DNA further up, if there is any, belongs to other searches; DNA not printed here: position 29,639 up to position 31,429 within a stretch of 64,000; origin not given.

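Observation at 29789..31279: Hydrogenase-like large subunit with all four NiFe-ligating cysteines replaced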

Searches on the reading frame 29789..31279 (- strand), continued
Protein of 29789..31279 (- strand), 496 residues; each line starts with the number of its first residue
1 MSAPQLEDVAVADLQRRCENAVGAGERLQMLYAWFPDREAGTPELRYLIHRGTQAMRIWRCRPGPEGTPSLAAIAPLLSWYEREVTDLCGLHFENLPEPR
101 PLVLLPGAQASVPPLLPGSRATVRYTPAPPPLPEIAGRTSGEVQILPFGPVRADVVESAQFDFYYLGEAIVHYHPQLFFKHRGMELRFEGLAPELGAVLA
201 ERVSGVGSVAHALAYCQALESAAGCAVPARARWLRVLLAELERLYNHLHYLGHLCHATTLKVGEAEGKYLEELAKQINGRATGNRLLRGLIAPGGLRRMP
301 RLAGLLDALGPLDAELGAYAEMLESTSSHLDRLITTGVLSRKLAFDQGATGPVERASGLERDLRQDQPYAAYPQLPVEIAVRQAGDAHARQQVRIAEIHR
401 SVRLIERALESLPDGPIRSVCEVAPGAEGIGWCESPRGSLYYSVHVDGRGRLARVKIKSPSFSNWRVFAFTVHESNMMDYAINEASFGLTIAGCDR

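Call 24: find_related_loci(query=window:29789-31279:-, collection=genome_contigs, flank=8000)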
Query window:29789-31279:- (496 aa) in genome_contigs; peptide patterns used: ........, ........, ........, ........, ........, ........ (x = any residue, [..] = any of these).
571 stretches matched a pattern; 434 encode a relative of the query (tblastn E <= 1e-3); the best 80 are kept; 80 distinct loci.
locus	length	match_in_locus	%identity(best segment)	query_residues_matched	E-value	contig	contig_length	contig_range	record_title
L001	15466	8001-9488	73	1-496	0e+0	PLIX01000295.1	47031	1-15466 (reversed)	MAG: Gammaproteobacteria bacterium isolate palsa_1196 73.20110800_P3M.16_contig_2236, whole genome shotgun sequence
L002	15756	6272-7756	72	1-496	0e+0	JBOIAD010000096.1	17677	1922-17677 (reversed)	MAG: Steroidobacteraceae bacterium isolate TC-S_metawrap_bin.199 k127_3446795, whole genome shotgun sequence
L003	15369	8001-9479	71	4-496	0e+0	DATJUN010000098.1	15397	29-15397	MAG TPA_asm: Steroidobacteraceae bacterium isolate SMAG_U15047 k141_2692008, whole genome shotgun sequence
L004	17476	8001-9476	73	3-496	0e+0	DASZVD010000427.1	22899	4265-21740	MAG TPA_asm: Steroidobacteraceae bacterium isolate SMAG_U6122 k141_211603, whole genome shotgun sequence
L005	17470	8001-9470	72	7-496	0e+0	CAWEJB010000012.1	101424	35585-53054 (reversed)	MAG: uncultured proteobacterium isolate MFD06092.bin.1.211 genome assembly, contig: contig_57218, whole genome shotgun s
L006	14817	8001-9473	70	6-496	0e+0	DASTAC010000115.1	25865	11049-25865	MAG TPA_asm: Steroidobacteraceae bacterium isolate SMAG_U725 k141_400515, whole genome shotgun sequence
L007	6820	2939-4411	70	5-496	0e+0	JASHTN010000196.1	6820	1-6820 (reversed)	MAG: Gammaproteobacteria bacterium isolate JOPF154 JOPF_AWAY_contig_602380, whole genome shotgun sequence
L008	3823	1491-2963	69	6-496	0e+0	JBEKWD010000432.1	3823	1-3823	MAG: Steroidobacteraceae bacterium isolate SPRUCE 61 SPRUCE_61_432, whole genome shotgun sequence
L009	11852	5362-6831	70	7-496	0e+0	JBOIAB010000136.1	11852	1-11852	MAG: Steroidobacteraceae bacterium isolate TC-S_metawrap_bin.45 k127_342116, whole genome shotgun sequence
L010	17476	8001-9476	70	5-496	0e+0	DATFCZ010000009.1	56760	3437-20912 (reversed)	MAG TPA_asm: Steroidobacteraceae bacterium isolate SMAG_U8567 k141_749975, whole genome shotgun sequence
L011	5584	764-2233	69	7-496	0e+0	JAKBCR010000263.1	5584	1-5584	MAG: Proteobacteria bacterium isolate ZJ7.bin44 NODE_20115_length_5584_cov_2.138171, whole genome shotgun sequence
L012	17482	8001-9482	71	3-496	0e+0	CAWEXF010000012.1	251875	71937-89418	MAG: uncultured proteobacterium isolate MFD06092.bin.3.112 genome assembly, contig: contig_48167, whole genome shotgun s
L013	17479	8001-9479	68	4-496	0e+0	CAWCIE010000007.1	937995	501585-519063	MAG: uncultured Gammaproteobacteria bacterium isolate MFD04463.bin.1.256 genome assembly, contig: contig_29369, whole ge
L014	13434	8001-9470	68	8-496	0e+0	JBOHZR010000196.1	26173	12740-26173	MAG: Steroidobacteraceae bacterium isolate TC-S_metabat2.bin.193 k127_5246409, whole genome shotgun sequence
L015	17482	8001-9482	67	3-496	0e+0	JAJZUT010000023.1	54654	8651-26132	MAG: Proteobacteria bacterium isolate SKS4.bin46 NODE_908_length_54654_cov_6.745374, whole genome shotgun sequence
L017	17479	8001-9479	68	1-496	0e+0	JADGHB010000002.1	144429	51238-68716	MAG: Nevskia sp. isolate HOG36 NODE_8_length_144429_cov_330.075958, whole genome shotgun sequence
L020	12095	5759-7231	69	6-496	0e+0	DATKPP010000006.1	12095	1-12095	MAG TPA_asm: Steroidobacteraceae bacterium isolate SMAG_U14794 k141_3236813, whole genome shotgun sequence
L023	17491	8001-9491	65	1-496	0e+0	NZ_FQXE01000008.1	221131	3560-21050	Pollutimonas bauzanensis strain CGMCC 1.10190, whole genome shotgun sequence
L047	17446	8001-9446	65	13-496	0e+0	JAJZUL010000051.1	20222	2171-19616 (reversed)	MAG: Proteobacteria bacterium isolate SKS4.bin33 NODE_3886_length_20222_cov_2.190047, whole genome shotgun sequence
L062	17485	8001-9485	60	2-496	0e+0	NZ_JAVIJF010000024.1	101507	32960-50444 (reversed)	Mesorhizobium montanum strain MSK 1335 MSK_1335_NODE_24_length_101507_cov_36_693756_pilon, whole genome shotgun sequence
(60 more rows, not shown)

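Call 31: search_protein_representatives(protein=window:29789-31279:-)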
Query: 496 residues. Proteins with E-value up to 0.001 (for the whole library): 6051; up to 1e-10: 2872; up to 1e-30: 562. The best 150 are listed.
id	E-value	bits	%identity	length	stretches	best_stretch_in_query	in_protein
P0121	1.3e-187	641.2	62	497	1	14-496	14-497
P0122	5.8e-159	546.7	58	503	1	26-496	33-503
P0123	6.3e-127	441.0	47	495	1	9-496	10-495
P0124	5.8e-123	427.9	53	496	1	21-496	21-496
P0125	9.9e-114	397.5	70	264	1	234-496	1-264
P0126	1.1e-111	390.7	60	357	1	14-349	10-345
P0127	9.8e-99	348.0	46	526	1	68-495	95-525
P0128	3.7e-93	329.6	47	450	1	23-447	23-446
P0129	4.5e-93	329.3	48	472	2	143-496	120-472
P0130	6.0e-92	325.6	67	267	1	163-413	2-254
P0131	4.9e-89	316.0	41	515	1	69-495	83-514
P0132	2.4e-88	313.8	39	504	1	7-495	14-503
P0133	2.5e-88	313.7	63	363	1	130-425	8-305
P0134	4.6e-85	302.9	42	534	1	61-496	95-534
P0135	1.5e-81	291.4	44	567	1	69-496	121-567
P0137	1.4e-80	288.2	41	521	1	50-496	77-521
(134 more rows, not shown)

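Call 36: find_encoding_contigs(protein=P0001, flank=10000, max_places=2)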
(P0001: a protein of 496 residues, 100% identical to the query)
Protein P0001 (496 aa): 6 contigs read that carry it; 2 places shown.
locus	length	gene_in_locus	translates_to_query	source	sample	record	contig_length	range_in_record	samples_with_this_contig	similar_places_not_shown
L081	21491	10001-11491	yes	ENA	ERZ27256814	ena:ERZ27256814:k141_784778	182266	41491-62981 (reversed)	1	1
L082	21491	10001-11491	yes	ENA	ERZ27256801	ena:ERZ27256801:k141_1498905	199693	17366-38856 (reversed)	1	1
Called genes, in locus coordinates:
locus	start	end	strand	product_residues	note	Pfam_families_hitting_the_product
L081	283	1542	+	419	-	PF04389:Peptidase_M28 (weak), PF01546:Peptidase_M20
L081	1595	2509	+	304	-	PF19420:DDAH_eukar, PF02274:ADI (faint)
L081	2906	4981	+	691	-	PF09286:Pro-kuma_activ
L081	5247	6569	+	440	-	PF03952:Enolase_N, PF00113:Enolase_C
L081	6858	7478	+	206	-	PF00146:NADHdh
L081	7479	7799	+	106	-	PF00146:NADHdh (weak)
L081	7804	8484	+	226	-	-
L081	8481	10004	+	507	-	PF00361:Proton_antipo_M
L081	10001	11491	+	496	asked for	PF00329:Complex1_30kDa, PF00374:NiFeSe_Hases, PF00346:Complex1_49kDa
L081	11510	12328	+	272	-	PF12797:Fer4_2 (faint), PF12837:Fer4_6 (faint), PF14697:Fer4_21 (weak), PF12838:Fer4_7, PF13187:Fer4_9 (weak), PF13484:Fer4_16 (faint), PF00037:Fer4, PF01058:Oxidored_q6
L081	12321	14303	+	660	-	PF00361:Proton_antipo_M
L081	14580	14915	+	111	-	PF02641:DUF190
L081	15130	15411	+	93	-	-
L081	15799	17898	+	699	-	PF00069:Pkinase, PF07714:PK_Tyr_Ser-Thr, PF03109:ABC1 (faint), PF06293:Kdo (weak), PF03160:Calx-beta (weak)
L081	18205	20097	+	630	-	PF07679:I-set (weak), PF13927:Ig_3 (weak), PF13360:PQQ_2 (weak)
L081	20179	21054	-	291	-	PF02798:GST_N (weak), PF13409:GST_N_2 (weak), PF00043:GST_C (weak), PF13410:GST_C_2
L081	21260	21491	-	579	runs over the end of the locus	PF00141:peroxidase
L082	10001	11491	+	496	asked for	PF00329:Complex1_30kDa, PF00374:NiFeSe_Hases, PF00346:Complex1_49kDa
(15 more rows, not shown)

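Call 43: find_encoding_contigs(protein=P0123, flank=8000, max_places=2)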
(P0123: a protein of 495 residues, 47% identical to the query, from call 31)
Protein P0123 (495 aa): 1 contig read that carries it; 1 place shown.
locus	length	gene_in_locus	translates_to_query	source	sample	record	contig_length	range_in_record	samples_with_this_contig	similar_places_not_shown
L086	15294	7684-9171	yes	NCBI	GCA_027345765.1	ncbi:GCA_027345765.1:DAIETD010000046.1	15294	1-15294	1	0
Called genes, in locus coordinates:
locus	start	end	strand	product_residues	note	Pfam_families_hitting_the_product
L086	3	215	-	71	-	?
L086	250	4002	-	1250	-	PF00664:ABC_membrane, PF03193:RsgA_GTPase (faint), PF02463:SMC_N (faint), PF13481:AAA_25 (faint), PF13555:AAA_29 (faint), PF00005:ABC_tran, PF00664:ABC_membrane, PF00005:ABC_tran, +2 more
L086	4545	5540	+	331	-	PF00146:NADHdh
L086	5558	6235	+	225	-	-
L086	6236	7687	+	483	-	PF00361:Proton_antipo_M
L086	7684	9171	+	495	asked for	PF00329:Complex1_30kDa, PF00374:NiFeSe_Hases, PF00346:Complex1_49kDa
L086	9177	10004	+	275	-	PF12797:Fer4_2 (faint), PF12837:Fer4_6 (faint), PF12838:Fer4_7, PF13187:Fer4_9 (weak), PF13237:Fer4_10, PF13484:Fer4_16 (faint), PF14697:Fer4_21 (weak), PF01058:Oxidored_q6, +1 more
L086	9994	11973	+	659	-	PF00361:Proton_antipo_M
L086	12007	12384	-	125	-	PF02537:CRCB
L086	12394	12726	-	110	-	PF02641:DUF190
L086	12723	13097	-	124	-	PF02537:CRCB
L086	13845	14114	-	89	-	-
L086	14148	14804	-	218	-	PF01351:RNase_HII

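Call 44: find_encoding_contigs(protein=P0127, flank=8000, max_places=2)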
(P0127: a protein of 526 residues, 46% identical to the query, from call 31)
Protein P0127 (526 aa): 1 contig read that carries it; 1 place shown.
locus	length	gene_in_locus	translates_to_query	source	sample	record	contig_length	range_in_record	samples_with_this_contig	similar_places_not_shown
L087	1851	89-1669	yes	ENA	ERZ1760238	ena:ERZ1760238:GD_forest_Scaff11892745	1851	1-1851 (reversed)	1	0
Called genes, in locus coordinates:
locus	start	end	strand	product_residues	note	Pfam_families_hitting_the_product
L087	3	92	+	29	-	?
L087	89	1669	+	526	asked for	PF00329:Complex1_30kDa, PF00374:NiFeSe_Hases, PF00346:Complex1_49kDa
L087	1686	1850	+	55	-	?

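Call 45: find_encoding_contigs(protein=P0131, flank=8000, max_places=2)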
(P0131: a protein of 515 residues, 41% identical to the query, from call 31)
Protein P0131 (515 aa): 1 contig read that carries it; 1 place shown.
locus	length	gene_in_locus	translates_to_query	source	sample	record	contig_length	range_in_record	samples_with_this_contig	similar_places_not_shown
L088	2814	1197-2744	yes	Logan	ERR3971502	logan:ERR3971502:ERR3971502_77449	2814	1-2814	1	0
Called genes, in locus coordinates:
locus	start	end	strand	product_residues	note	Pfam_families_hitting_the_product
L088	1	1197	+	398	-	?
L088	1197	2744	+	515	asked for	PF00329:Complex1_30kDa, PF00374:NiFeSe_Hases (weak), PF00346:Complex1_49kDa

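Call 47: find_related_loci(query=A3, collection=metagenome_contigs, flank=8000)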
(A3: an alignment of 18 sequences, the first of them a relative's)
Query A3 (531 aa) in metagenome_contigs; peptide patterns used: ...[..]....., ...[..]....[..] (x = any residue, [..] = any of these).
600 stretches matched a pattern (row limit reached: there are more); 592 encode a relative of the query (tblastn E <= 1e-3); the best 80 are kept; 80 distinct loci.
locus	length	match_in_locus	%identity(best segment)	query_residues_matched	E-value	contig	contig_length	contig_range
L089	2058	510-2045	51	17-531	3e-174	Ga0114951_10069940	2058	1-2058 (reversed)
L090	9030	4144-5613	52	42-531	1e-158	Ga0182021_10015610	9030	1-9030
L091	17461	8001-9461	53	45-531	9e-156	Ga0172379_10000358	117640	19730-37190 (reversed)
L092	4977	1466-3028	50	11-531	8e-159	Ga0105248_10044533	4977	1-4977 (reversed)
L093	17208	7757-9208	53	48-531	1e-154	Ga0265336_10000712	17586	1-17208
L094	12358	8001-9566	48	7-531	1e-151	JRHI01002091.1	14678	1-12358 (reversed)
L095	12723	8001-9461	51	45-531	1e-150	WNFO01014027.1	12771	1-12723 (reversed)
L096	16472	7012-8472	51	45-531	3e-150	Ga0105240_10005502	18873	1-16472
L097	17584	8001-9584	49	1-531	3e-150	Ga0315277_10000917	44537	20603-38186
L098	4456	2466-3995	49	17-531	1e-152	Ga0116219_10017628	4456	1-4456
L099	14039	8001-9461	50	45-531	9e-149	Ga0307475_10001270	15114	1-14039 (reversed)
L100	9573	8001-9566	47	18-531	1e-148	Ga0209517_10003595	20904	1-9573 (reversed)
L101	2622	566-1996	51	55-531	4e-157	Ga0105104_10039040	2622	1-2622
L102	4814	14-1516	49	28-531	3e-150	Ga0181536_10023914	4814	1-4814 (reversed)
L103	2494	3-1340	54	86-531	4e-157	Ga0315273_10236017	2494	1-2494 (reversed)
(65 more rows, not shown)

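Call 54: search_dna_similar(query=window:29792-31279:-, collection=plasmids, mode=protein, max_evalue=1e-30, max_rows=40)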
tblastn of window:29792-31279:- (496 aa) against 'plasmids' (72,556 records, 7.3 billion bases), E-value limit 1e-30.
Records with a match: 99; places in all: 106; records where one place covers at least 80% of the query: 96.
Best place of each record, by identity: <60% 99.
By first word of the organism name: Rhizobium 31; Azospirillum 16; Sinorhizobium 9; Burkholderia 7; Cupriavidus 6; Escherichia 5; Paraburkholderia 4; Caballeronia 2; Rhodococcus 2; Pantoea 2; and 13 more.
By predicted mobility (MOB-suite, as given by PLSDB): non-mobilizable 54; conjugative 30; mobilizable 15.
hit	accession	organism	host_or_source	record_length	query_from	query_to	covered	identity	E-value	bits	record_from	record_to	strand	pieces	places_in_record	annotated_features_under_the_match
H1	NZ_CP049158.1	Caballeronia sp. SBC1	whole organism,soil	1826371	1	496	100%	55.2%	7e-165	523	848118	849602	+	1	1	none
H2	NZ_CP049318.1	Caballeronia sp. SBC2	whole organism,soil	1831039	1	496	100%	55.2%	7e-165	523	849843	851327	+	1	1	none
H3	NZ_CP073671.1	Burkholderia cenocepacia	Homo sapiens,blood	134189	1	496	100%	54.8%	4e-162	515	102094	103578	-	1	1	nickel-dependent hydrogenase large subunit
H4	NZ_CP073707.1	Burkholderia cenocepacia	Homo sapiens,blood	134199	1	496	100%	54.8%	3e-161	513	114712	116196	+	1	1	NADH-quinone oxidoreductase subunit C | proton-conducting transporter membrane subunit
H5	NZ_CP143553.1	Burkholderia multivorans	Homo sapiens,bronchoalveolar lavage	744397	13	496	98%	55.7%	9e-161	511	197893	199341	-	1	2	NADH-quinone oxidoreductase subunit C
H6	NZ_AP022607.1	Mycobacterium branderi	-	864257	6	493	98%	34.4%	3e-54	204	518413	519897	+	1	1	NADH-quinone oxidoreductase subunit C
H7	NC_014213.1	Allomeiothermus silvanus DSM 9946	hot spring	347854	69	495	86%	37.0%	2e-50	192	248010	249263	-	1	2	NADH-quinone oxidoreductase subunit C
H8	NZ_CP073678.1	Cupriavidus sp. KK10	Isolate,A bacterial consortium from ...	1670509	24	495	95%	33.4%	1e-53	202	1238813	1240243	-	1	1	none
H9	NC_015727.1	Cupriavidus necator N-1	soil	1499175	24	495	95%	33.2%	1e-52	199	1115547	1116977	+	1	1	record has no annotation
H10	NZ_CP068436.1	Cupriavidus necator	heavy metal containmented soil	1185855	24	495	95%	32.8%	5e-56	209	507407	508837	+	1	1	none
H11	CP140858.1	Rhizobium ruizarguesonis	Trifolium pratense,whole organism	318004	66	495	87%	35.9%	7e-47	182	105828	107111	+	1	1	NADH-quinone oxidoreductase subunit C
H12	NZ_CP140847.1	Rhizobium johnstonii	Trifolium pratense,whole organism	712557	66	495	87%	35.3%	4e-47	183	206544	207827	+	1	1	NADH-quinone oxidoreductase subunit C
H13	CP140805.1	Rhizobium johnstonii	Trifolium pratense,whole organism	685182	66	495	87%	35.3%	6e-47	182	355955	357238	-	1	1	NADH-quinone oxidoreductase subunit C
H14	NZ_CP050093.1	Rhizobium leguminosarum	Trifolium pratense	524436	66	495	87%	35.3%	7e-47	182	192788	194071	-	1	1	NADH-quinone oxidoreductase subunit C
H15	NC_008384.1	Rhizobium johnstonii 3841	-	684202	66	495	87%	35.3%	7e-47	182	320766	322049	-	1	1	NADH-quinone oxidoreductase subunit C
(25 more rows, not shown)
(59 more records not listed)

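Call 55: get_annotated_region(hit=H3, flank=10000)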
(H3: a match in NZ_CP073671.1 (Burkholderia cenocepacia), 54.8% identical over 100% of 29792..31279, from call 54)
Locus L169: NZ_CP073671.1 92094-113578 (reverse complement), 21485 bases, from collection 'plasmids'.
description: Burkholderia cenocepacia strain toggle2 plasmid unnamed1, complete sequence
organism: Burkholderia cenocepacia (NCBI taxid 95486)
taxonomy: Bacteria; Pseudomonadota; Betaproteobacteria; Burkholderiales; Burkholderiaceae; Burkholderia; Burkholderia cenocepacia
host: -; source: Homo sapiens,blood; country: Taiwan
typing (MOB-suite, as given by PLSDB): conjugative; replicon rep_cluster_1467; relaxase MOBF; mating-pair formation MPF_F
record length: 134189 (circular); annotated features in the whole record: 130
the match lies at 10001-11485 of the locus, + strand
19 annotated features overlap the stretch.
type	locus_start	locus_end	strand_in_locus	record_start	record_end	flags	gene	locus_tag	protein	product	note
CDS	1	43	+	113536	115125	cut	-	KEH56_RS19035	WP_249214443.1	DNA mismatch repair protein MutS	-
CDS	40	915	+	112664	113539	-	-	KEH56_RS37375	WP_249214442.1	hypothetical protein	-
CDS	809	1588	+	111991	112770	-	-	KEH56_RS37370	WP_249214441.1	hypothetical protein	-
CDS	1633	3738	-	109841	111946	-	-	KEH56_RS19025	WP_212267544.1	dynamin family protein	-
CDS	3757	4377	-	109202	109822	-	-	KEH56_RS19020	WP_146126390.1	hypothetical protein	-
CDS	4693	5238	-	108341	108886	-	-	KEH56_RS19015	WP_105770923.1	inorganic diphosphatase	GO:0006796 - phosphate-containing compound metabolic process [Evidence IEA]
CDS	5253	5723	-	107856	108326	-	-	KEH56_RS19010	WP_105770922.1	HAD family hydrolase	-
CDS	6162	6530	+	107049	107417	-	-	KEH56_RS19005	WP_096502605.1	DUF190 domain-containing protein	-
CDS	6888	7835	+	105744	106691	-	-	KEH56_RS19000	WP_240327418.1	NADH-quinone oxidoreductase subunit H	-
CDS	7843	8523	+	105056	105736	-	-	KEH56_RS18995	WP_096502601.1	hydrogenase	-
CDS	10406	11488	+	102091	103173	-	-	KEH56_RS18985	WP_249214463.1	nickel-dependent hydrogenase large subunit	-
CDS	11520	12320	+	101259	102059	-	nuoB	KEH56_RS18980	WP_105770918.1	NADH-quinone oxidoreductase subunit NuoB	-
CDS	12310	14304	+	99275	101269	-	-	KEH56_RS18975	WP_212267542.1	proton-conducting transporter membrane subunit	-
CDS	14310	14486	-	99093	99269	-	-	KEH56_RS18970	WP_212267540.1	hypothetical protein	-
CDS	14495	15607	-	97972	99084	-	-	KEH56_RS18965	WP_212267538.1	hypothetical protein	-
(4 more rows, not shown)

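Call 56: get_annotated_region(hit=H5, flank=10000)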
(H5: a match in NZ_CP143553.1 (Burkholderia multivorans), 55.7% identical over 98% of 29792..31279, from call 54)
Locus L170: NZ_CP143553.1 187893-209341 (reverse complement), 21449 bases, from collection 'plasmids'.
description: Burkholderia multivorans strain 2023CK-01339 plasmid unnamed2, complete sequence
organism: Burkholderia multivorans (NCBI taxid 87883)
taxonomy: Bacteria; Pseudomonadota; Betaproteobacteria; Burkholderiales; Burkholderiaceae; Burkholderia; Burkholderia multivorans
host: -; source: Homo sapiens,bronchoalveolar lavage; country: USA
typing (MOB-suite, as given by PLSDB): non-mobilizable; mating-pair formation MPF_T
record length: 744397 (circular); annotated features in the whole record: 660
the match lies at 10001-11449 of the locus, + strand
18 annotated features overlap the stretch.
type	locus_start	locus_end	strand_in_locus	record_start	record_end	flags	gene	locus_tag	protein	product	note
CDS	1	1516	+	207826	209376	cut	-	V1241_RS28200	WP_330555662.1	DNA mismatch repair protein MutS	-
CDS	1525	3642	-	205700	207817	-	-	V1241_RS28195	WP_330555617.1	dynamin family protein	-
CDS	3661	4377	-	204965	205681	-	-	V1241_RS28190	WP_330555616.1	hypothetical protein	-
CDS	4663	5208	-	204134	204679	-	-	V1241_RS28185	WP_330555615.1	inorganic diphosphatase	GO:0006796 - phosphate-containing compound metabolic process [Evidence IEA]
CDS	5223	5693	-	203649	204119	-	-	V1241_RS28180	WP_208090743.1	hypothetical protein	-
CDS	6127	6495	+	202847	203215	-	-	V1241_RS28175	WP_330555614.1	DUF190 domain-containing protein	-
CDS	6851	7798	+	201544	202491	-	-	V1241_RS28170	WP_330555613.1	NADH-quinone oxidoreductase subunit H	-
CDS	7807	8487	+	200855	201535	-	-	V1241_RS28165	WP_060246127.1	hypothetical protein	-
CDS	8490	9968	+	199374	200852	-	-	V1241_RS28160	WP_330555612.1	proton-conducting transporter membrane subunit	-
CDS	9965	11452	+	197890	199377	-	-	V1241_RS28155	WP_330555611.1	NADH-quinone oxidoreductase subunit C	-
CDS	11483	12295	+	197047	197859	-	nuoB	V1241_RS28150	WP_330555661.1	NADH-quinone oxidoreductase subunit NuoB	-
CDS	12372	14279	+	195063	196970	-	-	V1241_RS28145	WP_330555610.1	proton-conducting transporter membrane subunit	-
CDS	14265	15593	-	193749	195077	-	-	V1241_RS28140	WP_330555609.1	hypothetical protein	-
CDS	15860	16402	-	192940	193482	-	-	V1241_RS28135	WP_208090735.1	Chromate resistance protein ChrB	-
CDS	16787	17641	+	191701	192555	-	-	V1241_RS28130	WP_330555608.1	endonuclease/exonuclease/phosphatase family protein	-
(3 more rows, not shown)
